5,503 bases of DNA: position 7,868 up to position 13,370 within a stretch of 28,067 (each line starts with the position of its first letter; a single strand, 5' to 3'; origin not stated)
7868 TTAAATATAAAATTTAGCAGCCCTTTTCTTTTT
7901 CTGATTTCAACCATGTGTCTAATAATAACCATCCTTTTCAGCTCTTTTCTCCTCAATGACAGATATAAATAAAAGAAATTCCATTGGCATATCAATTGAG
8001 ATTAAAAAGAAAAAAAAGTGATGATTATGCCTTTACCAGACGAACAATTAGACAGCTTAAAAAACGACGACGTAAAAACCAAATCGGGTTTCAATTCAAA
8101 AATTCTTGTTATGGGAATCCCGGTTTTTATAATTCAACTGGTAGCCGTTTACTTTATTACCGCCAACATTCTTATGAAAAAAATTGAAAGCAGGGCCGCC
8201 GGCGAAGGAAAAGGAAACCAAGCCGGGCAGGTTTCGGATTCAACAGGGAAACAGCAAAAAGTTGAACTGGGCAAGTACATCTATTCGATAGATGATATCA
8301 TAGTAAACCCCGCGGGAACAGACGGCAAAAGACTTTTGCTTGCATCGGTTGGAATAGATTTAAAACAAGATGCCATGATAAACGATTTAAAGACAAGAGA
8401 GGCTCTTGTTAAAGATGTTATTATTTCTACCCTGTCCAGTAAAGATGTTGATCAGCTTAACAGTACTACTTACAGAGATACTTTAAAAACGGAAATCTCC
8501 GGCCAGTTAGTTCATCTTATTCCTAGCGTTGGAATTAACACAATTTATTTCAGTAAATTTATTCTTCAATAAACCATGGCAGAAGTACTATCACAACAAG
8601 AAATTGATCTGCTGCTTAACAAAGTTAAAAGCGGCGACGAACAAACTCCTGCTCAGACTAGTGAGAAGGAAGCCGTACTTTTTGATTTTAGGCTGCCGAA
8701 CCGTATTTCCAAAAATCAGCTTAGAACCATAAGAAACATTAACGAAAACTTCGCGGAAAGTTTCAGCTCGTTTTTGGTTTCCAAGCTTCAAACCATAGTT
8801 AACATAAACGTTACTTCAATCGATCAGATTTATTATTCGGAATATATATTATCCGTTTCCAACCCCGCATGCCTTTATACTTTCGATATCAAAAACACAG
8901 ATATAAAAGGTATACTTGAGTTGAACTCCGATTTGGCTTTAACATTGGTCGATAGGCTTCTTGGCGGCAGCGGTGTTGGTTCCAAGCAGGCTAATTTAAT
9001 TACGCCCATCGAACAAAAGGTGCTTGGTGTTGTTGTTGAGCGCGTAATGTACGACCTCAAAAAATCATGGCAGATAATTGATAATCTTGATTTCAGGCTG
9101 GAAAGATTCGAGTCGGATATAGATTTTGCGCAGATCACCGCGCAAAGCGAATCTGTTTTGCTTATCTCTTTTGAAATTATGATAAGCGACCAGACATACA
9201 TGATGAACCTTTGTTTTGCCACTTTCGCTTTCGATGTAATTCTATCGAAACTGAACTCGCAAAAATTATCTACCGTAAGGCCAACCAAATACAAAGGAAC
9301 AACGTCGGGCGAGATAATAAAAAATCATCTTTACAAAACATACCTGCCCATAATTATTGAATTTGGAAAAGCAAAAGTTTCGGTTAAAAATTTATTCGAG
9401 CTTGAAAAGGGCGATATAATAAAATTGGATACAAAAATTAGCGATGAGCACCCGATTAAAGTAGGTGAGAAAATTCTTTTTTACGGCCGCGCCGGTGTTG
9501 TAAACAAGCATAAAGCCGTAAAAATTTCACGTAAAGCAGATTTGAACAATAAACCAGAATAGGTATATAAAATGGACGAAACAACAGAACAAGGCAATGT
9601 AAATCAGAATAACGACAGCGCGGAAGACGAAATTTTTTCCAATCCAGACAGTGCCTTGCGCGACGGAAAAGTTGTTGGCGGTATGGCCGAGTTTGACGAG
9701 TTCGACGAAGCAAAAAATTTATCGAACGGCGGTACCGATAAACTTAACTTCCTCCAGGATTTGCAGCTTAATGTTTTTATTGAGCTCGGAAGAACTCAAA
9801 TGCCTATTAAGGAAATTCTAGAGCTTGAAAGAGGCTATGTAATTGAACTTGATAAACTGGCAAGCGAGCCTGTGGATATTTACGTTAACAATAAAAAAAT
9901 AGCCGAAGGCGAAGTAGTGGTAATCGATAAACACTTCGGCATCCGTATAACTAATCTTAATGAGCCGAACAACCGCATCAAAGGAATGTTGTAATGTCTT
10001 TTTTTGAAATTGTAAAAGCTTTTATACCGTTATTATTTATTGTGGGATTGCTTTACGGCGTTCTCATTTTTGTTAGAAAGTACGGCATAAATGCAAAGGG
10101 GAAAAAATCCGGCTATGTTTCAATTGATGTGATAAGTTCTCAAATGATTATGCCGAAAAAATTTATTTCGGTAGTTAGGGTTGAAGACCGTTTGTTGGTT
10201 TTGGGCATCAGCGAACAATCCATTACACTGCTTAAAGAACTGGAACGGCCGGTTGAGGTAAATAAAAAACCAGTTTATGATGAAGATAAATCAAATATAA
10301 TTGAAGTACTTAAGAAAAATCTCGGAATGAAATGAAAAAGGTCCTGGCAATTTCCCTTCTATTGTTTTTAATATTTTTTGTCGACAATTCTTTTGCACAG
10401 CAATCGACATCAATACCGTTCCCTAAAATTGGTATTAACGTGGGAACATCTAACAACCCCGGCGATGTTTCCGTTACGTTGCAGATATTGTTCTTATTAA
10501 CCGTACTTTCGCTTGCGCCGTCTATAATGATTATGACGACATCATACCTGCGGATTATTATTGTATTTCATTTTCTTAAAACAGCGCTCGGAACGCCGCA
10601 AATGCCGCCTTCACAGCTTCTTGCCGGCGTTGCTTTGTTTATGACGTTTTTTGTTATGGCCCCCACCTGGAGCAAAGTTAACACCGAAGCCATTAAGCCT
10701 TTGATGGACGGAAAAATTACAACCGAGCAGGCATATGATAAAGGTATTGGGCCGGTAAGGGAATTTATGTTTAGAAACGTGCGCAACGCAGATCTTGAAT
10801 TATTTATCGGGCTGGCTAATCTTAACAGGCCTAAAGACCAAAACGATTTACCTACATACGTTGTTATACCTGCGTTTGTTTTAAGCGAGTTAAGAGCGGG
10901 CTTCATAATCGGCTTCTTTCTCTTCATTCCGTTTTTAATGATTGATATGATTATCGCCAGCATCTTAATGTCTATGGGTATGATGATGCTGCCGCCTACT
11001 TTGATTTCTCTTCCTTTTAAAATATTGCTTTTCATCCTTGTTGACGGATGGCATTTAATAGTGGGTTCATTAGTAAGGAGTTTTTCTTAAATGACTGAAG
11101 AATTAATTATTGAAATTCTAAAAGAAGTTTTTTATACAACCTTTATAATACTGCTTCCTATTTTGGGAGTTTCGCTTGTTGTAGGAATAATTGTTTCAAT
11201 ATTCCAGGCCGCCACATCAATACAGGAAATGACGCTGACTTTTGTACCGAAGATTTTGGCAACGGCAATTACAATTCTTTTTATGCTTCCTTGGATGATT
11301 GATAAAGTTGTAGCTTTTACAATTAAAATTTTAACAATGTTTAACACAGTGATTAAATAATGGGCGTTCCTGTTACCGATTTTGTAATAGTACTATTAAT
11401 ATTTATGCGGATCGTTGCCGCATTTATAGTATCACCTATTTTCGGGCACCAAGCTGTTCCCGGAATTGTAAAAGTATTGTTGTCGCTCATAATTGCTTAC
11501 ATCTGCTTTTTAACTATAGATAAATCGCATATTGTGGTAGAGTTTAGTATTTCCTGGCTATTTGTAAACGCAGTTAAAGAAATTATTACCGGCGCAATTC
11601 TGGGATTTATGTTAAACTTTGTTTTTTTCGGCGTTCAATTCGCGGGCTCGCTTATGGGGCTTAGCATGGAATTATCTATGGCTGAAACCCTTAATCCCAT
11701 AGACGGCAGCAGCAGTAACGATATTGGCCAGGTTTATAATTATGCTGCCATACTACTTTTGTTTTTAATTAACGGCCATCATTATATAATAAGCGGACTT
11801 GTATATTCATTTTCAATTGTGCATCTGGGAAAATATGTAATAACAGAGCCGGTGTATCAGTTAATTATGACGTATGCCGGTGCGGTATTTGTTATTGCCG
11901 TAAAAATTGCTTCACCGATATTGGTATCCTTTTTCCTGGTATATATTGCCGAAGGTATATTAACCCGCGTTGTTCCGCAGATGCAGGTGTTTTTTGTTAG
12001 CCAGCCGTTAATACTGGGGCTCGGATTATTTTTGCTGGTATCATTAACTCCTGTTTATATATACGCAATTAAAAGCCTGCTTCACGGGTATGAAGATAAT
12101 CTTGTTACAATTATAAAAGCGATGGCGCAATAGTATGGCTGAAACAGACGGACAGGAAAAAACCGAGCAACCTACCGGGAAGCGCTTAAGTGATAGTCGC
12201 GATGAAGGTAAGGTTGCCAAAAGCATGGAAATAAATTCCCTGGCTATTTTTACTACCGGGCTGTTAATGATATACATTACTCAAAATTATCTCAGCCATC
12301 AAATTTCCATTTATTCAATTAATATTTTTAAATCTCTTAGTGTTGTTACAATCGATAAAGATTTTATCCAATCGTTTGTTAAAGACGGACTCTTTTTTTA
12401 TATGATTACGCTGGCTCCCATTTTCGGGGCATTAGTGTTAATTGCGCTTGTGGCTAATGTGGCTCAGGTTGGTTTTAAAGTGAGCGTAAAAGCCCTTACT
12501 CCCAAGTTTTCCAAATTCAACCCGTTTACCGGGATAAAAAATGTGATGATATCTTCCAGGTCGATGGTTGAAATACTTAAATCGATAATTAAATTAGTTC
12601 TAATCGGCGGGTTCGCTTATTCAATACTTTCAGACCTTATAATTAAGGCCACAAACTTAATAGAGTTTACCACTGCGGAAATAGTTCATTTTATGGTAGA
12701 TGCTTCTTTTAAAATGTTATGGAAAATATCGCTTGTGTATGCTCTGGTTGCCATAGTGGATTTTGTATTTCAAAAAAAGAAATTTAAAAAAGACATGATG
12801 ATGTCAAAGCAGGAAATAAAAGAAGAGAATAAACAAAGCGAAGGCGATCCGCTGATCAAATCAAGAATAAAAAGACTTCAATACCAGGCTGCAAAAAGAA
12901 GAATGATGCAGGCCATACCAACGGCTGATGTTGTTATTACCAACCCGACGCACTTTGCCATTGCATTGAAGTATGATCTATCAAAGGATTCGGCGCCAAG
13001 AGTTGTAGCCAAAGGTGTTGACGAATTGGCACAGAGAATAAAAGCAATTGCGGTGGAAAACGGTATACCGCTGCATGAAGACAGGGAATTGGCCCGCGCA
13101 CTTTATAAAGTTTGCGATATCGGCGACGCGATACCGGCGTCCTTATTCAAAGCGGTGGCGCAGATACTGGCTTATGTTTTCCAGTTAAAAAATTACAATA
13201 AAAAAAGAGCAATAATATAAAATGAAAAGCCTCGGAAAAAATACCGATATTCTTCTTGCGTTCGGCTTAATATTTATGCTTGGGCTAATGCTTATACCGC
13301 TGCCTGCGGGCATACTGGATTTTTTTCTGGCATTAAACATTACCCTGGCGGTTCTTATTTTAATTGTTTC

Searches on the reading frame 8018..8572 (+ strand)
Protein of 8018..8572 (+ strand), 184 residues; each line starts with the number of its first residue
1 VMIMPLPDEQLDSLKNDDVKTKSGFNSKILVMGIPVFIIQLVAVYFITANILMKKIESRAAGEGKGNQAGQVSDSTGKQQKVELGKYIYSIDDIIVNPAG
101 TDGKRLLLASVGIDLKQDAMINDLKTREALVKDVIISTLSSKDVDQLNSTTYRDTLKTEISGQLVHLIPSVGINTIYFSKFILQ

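Call 14: search_protein_families(library=pfam, proteins=[window:8018-8572:+], max_evalue=0.0001)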
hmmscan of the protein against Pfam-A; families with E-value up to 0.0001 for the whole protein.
window:8018-8572:+ (184 aa): 1 family
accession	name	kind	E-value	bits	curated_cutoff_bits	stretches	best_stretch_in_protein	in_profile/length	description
PF03748.19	FliL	-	1.3e-14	55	24.6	1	89-184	2-103/103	Flagellar basal body-associated protein FliL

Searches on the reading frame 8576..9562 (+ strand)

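Call 14: search_protein_families(library=pfam, proteins=[window:8576-9562:+], max_evalue=0.0001)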
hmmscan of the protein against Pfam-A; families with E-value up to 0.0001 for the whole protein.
window:8576-9562:+ (328 aa): 2 families
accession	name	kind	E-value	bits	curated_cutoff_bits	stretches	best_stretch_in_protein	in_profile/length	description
PF02154.20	FliM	-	1.2e-45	156.2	27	1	36-226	1-192/192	Flagellar motor switch protein FliM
PF01052.25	FliMN_C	-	2.2e-18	66.4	23.8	1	251-320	2-71/73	Type III flagellar switch regulator (C-ring) FliN C-term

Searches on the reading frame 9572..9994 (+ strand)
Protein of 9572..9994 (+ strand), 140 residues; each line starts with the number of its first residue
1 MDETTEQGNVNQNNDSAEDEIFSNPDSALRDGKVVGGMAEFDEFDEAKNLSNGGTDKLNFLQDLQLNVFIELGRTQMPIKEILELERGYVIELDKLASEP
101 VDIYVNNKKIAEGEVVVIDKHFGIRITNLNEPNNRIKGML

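Call 14: search_protein_families(library=pfam, proteins=[window:9572-9994:+], max_evalue=0.0001)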
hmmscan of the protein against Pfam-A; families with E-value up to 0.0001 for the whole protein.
window:9572-9994:+ (140 aa): 1 family
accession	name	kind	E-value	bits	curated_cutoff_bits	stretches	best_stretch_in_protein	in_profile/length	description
PF01052.25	FliMN_C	-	3.1e-25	88.3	23.8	1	61-129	3-71/73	Type III flagellar switch regulator (C-ring) FliN C-term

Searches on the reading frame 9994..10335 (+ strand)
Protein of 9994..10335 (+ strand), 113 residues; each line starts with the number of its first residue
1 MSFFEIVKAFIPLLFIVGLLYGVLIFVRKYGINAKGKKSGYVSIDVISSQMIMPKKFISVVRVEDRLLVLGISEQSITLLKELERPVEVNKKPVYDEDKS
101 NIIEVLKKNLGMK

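Call 15: search_protein_families(library=pfam, proteins=[window:9994-10335:+], max_evalue=0.0001)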
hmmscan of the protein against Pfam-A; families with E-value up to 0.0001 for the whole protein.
window:9994-10335:+ (113 aa): 1 family
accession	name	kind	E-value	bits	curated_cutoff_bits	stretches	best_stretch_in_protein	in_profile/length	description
PF04347.18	FliO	-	1.3e-13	51.3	22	1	27-92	3-75/91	Flagellar biosynthesis protein, FliO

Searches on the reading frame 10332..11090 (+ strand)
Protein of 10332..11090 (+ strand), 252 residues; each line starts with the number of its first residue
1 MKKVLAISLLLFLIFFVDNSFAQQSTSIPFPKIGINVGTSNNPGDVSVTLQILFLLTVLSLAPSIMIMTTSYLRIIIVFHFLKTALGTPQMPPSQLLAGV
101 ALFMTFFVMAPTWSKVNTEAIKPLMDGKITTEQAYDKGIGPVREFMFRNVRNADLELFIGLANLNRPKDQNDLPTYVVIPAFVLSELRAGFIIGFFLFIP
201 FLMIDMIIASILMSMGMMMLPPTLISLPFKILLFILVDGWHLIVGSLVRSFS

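Call 15: search_protein_families(library=pfam, proteins=[window:10332-11090:+], max_evalue=0.0001)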
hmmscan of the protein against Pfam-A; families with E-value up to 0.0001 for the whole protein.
window:10332-11090:+ (252 aa): 1 family
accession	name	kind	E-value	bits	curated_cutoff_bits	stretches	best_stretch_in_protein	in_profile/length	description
PF00813.25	FliP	-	1.7e-79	266.6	26.9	1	55-247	1-191/191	FliP family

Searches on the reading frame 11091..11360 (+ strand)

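Call 15: search_protein_families(library=pfam, proteins=[window:11091-11360:+], max_evalue=0.0001)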
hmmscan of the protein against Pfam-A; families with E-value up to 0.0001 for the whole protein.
window:11091-11360:+ (89 aa): 1 family
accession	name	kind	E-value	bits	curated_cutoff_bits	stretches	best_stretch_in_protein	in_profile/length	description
PF01313.24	Bac_export_3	-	1.1e-27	96.2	25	1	6-77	2-73/74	Bacterial export proteins, family 3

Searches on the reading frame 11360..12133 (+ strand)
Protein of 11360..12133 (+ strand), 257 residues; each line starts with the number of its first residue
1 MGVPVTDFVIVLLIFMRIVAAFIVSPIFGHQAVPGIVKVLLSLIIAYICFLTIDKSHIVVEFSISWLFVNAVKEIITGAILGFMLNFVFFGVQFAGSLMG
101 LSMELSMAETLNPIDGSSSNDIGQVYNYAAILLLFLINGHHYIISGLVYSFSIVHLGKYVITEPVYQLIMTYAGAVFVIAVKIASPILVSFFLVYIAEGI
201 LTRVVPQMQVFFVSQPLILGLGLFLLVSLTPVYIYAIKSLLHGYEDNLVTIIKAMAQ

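Call 15: search_protein_families(library=pfam, proteins=[window:11360-12133:+], max_evalue=0.0001)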
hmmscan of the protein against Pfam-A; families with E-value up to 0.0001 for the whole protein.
window:11360-12133:+ (257 aa): 1 family
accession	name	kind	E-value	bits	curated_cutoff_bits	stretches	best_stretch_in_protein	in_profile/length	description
PF01311.25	Bac_export_1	-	4.9e-58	196.9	27.8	1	9-241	2-227/230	Bacterial export proteins, family 1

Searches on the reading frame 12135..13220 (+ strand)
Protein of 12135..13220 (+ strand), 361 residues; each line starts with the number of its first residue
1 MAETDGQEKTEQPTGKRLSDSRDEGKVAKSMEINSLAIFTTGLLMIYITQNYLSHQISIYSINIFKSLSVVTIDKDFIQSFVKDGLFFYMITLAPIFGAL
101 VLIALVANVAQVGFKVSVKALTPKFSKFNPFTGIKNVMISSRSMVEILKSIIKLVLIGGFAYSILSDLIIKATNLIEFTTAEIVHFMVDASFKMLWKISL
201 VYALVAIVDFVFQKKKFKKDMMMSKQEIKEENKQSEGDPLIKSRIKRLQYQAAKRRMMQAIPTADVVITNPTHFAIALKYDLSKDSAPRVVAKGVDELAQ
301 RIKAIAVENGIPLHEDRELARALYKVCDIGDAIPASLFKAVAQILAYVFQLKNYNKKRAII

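Call 15: search_protein_families(library=pfam, proteins=[window:12135-13220:+], max_evalue=0.0001)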
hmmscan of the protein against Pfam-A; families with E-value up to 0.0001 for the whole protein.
window:12135-13220:+ (361 aa): 1 family
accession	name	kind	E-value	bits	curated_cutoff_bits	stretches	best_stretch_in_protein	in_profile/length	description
PF01312.24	Bac_export_2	-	5e-120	401.2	24.4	1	7-348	1-335/335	FlhB HrpN YscU SpaS Family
